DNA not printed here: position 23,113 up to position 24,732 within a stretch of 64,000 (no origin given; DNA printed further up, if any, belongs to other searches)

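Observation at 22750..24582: [FeFe]-hydrogenase-like sensory domain fused to a GGDEF diguanylate cyclase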

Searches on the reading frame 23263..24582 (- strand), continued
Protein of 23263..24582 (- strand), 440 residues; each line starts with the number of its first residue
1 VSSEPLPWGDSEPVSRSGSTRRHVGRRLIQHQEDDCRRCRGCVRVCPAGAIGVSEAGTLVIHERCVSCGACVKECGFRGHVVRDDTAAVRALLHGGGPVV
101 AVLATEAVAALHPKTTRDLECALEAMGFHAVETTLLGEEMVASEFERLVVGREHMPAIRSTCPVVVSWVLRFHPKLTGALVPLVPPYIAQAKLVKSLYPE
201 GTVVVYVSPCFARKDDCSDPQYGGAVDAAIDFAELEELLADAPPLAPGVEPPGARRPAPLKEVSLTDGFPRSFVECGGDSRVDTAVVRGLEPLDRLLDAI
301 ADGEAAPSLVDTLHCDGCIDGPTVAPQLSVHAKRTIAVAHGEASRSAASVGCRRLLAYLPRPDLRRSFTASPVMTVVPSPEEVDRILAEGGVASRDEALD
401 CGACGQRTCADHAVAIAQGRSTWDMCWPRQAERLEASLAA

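Call 23: search_solved_structures(query=A2, max_evalue=0.01, show_alignments=5)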
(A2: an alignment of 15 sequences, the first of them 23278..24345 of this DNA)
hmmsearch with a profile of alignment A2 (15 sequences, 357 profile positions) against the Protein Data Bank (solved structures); distinct sequences matched with E-value up to 0.01: 43.
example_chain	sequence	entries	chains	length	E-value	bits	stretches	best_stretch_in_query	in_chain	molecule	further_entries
7p5h_A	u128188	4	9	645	1.6e-15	60.4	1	3-168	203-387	Fe-hydrogenase, subunit alpha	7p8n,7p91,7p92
8a6t_A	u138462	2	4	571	2.8e-12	49.8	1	38-164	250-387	Electron bifurcating hydrogenase subunit HydA1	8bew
7q4v_A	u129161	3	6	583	2.9e-11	46.4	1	16-164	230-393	Iron hydrogenase HydA1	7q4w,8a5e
7qv7_D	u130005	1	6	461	3.6e-07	32.9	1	23-164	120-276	Hydrogen dependent carbon dioxide reductase subunit HydA2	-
6gm4_A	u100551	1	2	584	1.2e-06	31.2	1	38-167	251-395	Iron hydrogenase 1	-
7qhf_A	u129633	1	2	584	1.5e-06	30.9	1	38-167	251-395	Iron hydrogenase 1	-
6gly_A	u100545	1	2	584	2e-06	30.5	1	38-167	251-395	Iron hydrogenase 1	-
6gm0_A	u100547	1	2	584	2.3e-06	30.3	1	38-167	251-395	Iron hydrogenase 1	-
5la3_A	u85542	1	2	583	2.3e-06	30.3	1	38-167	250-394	Iron hydrogenase 1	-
1c4a_A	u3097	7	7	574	2.3e-06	30.3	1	38-167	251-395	PROTEIN (FE-ONLY HYDROGENASE) | PROTEIN (PERIPLASMIC HYDROGENASE 1) | Iron hydrogenase 1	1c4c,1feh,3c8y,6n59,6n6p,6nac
6gm8_A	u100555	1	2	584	2.4e-06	30.3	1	38-167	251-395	Iron hydrogenase 1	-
4xdd_A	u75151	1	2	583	2.4e-06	30.2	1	38-167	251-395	Iron hydrogenase 1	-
4xdc_A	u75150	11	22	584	2.4e-06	30.2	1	38-167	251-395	Iron hydrogenase 1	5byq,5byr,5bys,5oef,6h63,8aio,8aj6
9rjq_A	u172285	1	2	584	2.5e-06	30.2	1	38-167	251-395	Iron hydrogenase 1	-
9rj9_A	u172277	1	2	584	2.5e-06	30.2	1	38-167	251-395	Iron hydrogenase 1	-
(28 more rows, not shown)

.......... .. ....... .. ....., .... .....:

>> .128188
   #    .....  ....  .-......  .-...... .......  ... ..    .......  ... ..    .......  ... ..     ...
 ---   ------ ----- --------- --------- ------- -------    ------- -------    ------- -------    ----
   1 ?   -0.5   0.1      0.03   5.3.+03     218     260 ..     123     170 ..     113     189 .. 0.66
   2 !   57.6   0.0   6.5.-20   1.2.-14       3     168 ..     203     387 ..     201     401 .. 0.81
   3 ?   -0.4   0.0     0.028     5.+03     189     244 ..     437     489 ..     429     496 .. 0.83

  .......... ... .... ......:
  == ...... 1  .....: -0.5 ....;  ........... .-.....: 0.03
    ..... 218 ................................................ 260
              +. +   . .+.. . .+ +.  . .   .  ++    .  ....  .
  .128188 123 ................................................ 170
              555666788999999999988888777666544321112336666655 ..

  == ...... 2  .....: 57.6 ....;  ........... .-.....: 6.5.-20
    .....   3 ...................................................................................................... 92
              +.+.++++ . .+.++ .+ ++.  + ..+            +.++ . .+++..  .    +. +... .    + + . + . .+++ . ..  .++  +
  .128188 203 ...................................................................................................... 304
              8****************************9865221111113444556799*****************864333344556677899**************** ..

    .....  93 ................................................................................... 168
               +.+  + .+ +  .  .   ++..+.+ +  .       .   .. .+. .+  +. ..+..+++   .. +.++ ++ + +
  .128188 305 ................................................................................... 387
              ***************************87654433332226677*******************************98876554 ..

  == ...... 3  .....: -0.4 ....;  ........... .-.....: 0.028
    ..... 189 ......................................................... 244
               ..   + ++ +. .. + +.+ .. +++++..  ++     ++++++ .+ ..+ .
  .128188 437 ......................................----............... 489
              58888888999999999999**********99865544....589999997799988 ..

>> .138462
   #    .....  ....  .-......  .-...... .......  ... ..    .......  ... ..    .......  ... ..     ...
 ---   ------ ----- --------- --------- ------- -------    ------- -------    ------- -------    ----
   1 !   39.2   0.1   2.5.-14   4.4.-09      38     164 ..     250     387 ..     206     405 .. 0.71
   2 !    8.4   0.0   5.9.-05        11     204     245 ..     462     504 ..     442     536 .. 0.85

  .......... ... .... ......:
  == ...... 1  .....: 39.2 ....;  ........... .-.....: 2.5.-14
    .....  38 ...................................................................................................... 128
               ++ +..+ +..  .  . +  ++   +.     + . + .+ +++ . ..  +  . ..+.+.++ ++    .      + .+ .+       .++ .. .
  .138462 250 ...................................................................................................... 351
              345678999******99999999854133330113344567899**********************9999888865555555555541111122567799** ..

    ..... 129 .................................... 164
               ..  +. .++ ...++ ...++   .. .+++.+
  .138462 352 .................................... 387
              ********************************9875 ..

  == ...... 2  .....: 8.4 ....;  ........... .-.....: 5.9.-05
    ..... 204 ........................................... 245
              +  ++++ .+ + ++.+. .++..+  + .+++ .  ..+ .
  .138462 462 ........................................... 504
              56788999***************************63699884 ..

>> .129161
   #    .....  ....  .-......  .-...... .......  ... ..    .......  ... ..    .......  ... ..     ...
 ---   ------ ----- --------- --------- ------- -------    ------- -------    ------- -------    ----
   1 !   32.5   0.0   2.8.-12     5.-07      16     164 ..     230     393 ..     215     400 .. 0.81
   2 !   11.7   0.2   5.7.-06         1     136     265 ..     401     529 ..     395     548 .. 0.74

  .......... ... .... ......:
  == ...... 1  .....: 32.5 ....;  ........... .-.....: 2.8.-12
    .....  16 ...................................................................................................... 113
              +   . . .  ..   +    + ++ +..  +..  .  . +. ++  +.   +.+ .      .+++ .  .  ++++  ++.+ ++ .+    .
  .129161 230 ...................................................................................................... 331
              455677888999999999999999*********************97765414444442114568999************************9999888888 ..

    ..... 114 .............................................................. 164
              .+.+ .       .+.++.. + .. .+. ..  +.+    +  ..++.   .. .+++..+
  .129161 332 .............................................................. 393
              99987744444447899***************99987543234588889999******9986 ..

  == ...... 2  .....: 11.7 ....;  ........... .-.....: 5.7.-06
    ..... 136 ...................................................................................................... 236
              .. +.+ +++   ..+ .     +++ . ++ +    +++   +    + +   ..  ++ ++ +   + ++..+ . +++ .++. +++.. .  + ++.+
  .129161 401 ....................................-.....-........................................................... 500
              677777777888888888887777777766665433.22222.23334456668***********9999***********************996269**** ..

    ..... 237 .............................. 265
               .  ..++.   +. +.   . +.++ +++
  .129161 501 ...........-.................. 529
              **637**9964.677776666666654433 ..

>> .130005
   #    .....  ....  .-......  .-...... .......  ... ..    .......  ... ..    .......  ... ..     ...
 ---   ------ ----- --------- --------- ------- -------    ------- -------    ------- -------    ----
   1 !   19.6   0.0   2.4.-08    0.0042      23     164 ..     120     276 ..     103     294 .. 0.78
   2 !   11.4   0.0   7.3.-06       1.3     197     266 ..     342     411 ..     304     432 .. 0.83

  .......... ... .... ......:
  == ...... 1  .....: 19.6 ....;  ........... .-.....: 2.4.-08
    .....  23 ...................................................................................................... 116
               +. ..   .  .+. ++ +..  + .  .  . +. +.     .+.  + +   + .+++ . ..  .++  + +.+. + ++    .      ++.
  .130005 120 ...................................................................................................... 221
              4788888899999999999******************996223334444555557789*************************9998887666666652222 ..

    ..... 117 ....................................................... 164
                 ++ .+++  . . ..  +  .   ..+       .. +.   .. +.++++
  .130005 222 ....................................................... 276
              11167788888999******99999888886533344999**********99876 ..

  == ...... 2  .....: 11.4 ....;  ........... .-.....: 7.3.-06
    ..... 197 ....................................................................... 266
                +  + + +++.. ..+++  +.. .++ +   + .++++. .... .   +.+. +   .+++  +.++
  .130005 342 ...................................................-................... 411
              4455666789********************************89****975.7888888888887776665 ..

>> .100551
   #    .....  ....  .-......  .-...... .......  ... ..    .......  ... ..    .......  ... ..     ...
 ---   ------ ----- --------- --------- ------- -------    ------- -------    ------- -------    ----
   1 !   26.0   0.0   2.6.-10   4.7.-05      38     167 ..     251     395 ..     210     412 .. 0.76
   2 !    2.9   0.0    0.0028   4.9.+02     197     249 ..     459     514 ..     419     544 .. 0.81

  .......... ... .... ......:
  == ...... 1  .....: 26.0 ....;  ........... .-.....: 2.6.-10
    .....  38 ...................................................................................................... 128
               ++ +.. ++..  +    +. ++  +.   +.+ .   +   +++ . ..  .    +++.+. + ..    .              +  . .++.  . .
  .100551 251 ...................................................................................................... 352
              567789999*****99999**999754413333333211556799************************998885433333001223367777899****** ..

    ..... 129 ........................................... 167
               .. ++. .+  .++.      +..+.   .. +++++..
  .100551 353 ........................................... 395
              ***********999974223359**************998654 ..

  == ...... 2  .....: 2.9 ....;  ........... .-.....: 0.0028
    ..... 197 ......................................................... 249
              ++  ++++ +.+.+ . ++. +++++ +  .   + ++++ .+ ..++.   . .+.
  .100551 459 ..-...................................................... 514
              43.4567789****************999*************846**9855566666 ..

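Call 24: find_encoding_contigs(protein=P0001, flank=10000, max_places=3)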
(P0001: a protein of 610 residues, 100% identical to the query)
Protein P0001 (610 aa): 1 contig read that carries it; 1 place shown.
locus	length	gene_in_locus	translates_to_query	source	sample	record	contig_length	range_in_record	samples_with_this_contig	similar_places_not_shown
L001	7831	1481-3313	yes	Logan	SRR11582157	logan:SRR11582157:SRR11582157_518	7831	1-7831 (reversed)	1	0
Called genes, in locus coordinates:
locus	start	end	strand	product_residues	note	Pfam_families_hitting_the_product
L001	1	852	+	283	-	?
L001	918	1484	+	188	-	PF06177:QueT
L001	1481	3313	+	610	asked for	PF00037:Fer4 (faint), PF12838:Fer4_7 (weak), PF13187:Fer4_9 (weak), PF13237:Fer4_10, PF02906:Fe_hyd_lg_C, PF04060:FeS (weak), PF00990:GGDEF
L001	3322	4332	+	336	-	PF04055:Radical_SAM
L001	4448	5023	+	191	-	PF01323:DSBA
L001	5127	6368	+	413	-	-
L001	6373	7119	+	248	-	PF01925:TauE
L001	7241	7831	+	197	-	?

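Call 28: search_protein_representatives(alignment_id=A2)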
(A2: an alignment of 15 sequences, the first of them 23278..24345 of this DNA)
Query: 15 sequences, 357 profile positions. Proteins with E-value up to 0.001 (for the whole library): 3103; up to 1e-10: 1567; up to 1e-30: 441. The best 150 are listed.
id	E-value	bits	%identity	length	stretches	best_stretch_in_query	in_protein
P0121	1.4e-179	613.3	-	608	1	2-357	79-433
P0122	4.4e-150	516.2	-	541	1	2-355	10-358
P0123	4.8e-137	473.4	-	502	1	36-357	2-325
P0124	6.2e-131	453.3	-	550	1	1-335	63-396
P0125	5.2e-123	427.2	-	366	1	1-300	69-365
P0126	1.6e-122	425.6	-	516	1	2-304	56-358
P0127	2.0e-120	418.7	-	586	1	3-355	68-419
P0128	4.9e-115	401.0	-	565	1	1-301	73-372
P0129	6.1e-113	394.1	-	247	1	4-249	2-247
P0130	5.6e-105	367.9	-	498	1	2-301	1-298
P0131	6.2e-103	361.2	-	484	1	4-299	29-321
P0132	6.6e-100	351.2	-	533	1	4-297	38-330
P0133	6.4e-98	344.7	-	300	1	1-229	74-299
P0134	3.9e-92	325.6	-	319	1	47-356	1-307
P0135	1.2e-89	317.5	-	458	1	73-279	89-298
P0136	6.5e-87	308.4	-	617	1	5-354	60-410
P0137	9.7e-87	307.9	-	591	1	9-354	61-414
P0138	1.7e-85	303.8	-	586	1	2-354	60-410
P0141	1.2e-76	274.7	-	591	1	2-355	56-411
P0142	3.2e-73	263.4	-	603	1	7-355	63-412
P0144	4.7e-70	253.0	-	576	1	3-351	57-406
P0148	6.6e-68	245.9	-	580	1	3-356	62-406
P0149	7.4e-68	245.8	-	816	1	3-351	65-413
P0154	2.8e-64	234.0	-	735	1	2-353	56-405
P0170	4.7e-59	216.8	-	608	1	7-355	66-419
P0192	1.4e-55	205.4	-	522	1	5-354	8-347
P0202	2.8e-54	201.1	-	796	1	2-352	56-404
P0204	5.0e-54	200.3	-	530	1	4-356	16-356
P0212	2.9e-53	197.8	-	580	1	9-355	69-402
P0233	1.5e-50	188.8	-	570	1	4-354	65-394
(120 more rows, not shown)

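Call 47: find_encoding_contigs(protein=P0024, flank=10000, max_places=1)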
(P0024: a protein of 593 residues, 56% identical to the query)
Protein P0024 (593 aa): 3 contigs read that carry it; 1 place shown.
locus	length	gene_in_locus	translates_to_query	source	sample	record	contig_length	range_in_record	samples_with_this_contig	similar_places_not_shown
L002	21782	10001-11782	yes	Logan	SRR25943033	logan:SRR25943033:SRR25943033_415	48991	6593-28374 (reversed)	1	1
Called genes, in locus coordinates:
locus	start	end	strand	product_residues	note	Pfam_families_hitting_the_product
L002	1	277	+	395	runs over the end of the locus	PF01855:POR_N, PF02780:Transketolase_C (weak), PF17147:PFOR_II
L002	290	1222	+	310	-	PF02775:TPP_enzyme_C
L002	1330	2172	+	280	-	PF12849:PBP_like_2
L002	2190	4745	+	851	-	PF00672:HAMP, PF01590:GAF, PF13185:GAF_2, PF13492:GAF_3, PF01966:HD, PF13487:HD_5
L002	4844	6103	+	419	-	PF00696:AA_kinase, PF01842:ACT, PF22468:ACT_9, PF13840:ACT_7, PF01842:ACT (weak), PF22468:ACT_9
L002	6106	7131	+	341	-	PF01118:Semialdhyde_dh, PF02774:Semialdhyde_dhC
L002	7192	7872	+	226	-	PF00072:Response_reg, PF00486:Trans_reg_C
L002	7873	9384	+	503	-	PF00672:HAMP, PF00512:HisKA, PF02518:HATPase_c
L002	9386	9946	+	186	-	PF06177:QueT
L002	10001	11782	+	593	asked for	PF13237:Fer4_10 (weak), PF02906:Fe_hyd_lg_C, PF04060:FeS (weak), PF00990:GGDEF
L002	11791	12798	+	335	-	PF13353:Fer4_12 (weak), PF04055:Radical_SAM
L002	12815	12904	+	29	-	-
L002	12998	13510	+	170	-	PF01323:DSBA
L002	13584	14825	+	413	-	-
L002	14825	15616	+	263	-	PF01925:TauE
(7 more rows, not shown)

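Call 48: find_encoding_contigs(protein=P0043, flank=10000, max_places=1)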
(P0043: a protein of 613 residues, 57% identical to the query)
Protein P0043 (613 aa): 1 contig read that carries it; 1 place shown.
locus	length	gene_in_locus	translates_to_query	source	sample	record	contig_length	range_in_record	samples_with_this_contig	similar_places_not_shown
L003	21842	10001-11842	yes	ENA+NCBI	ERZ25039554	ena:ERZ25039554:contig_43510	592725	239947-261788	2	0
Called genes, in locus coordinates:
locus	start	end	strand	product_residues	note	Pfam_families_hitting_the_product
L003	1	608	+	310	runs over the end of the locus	PF02775:TPP_enzyme_C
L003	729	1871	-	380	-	PF17803:Cadherin_4, PF17892:Cadherin_5, PF17963:Big_9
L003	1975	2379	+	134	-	PF13185:GAF_2 (weak)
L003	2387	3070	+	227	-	PF13487:HD_5, PF01966:HD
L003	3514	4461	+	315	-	PF00696:AA_kinase, PF01842:ACT, PF22468:ACT_9, PF13840:ACT_7, PF22468:ACT_9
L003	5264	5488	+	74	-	PF02774:Semialdhyde_dhC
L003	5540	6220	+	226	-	PF00072:Response_reg, PF00486:Trans_reg_C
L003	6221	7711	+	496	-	PF00672:HAMP, PF00512:HisKA, PF02518:HATPase_c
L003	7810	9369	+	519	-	PF10114:PocR (weak), PF01590:GAF (faint), PF13185:GAF_2, PF13492:GAF_3 (weak)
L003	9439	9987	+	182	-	PF06177:QueT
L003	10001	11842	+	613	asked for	PF13237:Fer4_10, PF02906:Fe_hyd_lg_C, PF04060:FeS (weak), PF00990:GGDEF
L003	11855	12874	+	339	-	PF04055:Radical_SAM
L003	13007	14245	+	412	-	-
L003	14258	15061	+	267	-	PF01925:TauE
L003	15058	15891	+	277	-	PF13480:Acetyltransf_6 (weak), PF13527:Acetyltransf_9, PF00583:Acetyltransf_1, PF13673:Acetyltransf_10, PF13508:Acetyltransf_7, PF14542:Acetyltransf_CG (weak), PF08445:FR47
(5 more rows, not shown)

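Call 49: find_encoding_contigs(protein=P0071, flank=10000, max_places=1)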
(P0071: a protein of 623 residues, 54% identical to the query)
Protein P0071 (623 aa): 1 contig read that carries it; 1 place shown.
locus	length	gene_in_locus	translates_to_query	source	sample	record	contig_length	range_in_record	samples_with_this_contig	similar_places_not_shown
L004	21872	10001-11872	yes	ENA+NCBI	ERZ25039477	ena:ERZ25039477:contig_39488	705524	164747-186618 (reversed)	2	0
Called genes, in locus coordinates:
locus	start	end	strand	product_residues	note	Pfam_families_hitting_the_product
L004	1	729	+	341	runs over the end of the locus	PF01118:Semialdhyde_dh, PF02774:Semialdhyde_dhC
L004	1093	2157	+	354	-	PF23539:DUF7134 (weak), PF07730:HisKA_3, PF02518:HATPase_c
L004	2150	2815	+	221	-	PF00072:Response_reg, PF04545:Sigma70_r4 (weak), PF08281:Sigma70_r4_2, PF00196:GerE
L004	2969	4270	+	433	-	PF25917:BSH_RND, PF25973:BSH_CzcB (weak), PF25954:Beta-barrel_RND_2 (weak), PF25990:Beta-barrel_YknX, PF26002:Beta-barrel_AprE (weak), PF25967:RND-MFP_C (faint), PF25989:YknX_C (weak)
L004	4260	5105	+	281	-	PF00005:ABC_tran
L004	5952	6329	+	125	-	PF02687:FtsX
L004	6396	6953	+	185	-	-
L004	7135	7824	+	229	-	PF00072:Response_reg, PF00486:Trans_reg_C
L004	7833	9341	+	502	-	PF00672:HAMP (weak), PF00512:HisKA, PF02518:HATPase_c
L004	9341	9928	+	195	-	PF06177:QueT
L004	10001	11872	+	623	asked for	PF13183:Fer4_8 (faint), PF00037:Fer4 (faint), PF12838:Fer4_7, PF13187:Fer4_9 (weak), PF13237:Fer4_10, PF02906:Fe_hyd_lg_C, PF04060:FeS (weak), PF00990:GGDEF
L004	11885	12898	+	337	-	PF04055:Radical_SAM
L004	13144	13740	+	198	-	PF01323:DSBA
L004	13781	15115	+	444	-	-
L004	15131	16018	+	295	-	PF01925:TauE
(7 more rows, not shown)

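Call 50: find_encoding_contigs(protein=P0136, flank=8000, max_places=2)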
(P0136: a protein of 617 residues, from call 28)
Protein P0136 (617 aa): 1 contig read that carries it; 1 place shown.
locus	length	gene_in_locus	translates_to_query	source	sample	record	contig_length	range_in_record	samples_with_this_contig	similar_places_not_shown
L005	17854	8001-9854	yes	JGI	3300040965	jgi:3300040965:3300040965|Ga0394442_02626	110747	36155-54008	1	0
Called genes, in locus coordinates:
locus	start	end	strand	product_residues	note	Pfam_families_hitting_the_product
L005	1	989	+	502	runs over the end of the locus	PF05226:CHASE2, PF00211:Guanylate_cyc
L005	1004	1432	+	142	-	PF00027:cNMP_binding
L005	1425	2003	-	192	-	PF01169:GDT1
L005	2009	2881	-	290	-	PF08282:Hydrolase_3 (faint)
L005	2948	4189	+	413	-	PF00696:AA_kinase, PF22629:ACT_AHAS_ss (faint), PF13399:LytR_C (faint), PF01842:ACT, PF22468:ACT_9, PF13840:ACT_7, PF01842:ACT, PF22468:ACT_9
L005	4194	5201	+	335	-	PF01118:Semialdhyde_dh, PF02774:Semialdhyde_dhC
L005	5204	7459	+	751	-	PF00270:DEAD, PF04851:ResIII, PF00271:Helicase_C, PF22982:WHD_HRQ1, PF09369:MZB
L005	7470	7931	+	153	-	PF02481:DNA_processg_A (faint), PF18306:LDcluster4, PF03641:Lysine_decarbox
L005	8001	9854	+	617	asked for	PF13187:Fer4_9 (weak), PF13237:Fer4_10 (weak), PF02906:Fe_hyd_lg_C, PF04060:FeS (weak), PF00990:GGDEF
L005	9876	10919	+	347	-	PF04055:Radical_SAM, PF13353:Fer4_12 (faint)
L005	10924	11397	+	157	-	PF00293:NUDIX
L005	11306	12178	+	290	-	PF16575:CLP1_P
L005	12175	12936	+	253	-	PF01925:TauE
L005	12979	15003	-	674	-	PF16177:ACAS_N, PF00501:AMP-binding, PF13193:AMP-binding_C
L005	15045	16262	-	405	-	PF01590:GAF (faint), PF06580:His_kinase, PF02518:HATPase_c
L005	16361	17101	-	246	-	PF00072:Response_reg, PF04397:LytTR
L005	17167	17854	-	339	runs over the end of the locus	PF00586:AIRS, PF02769:AIRS_C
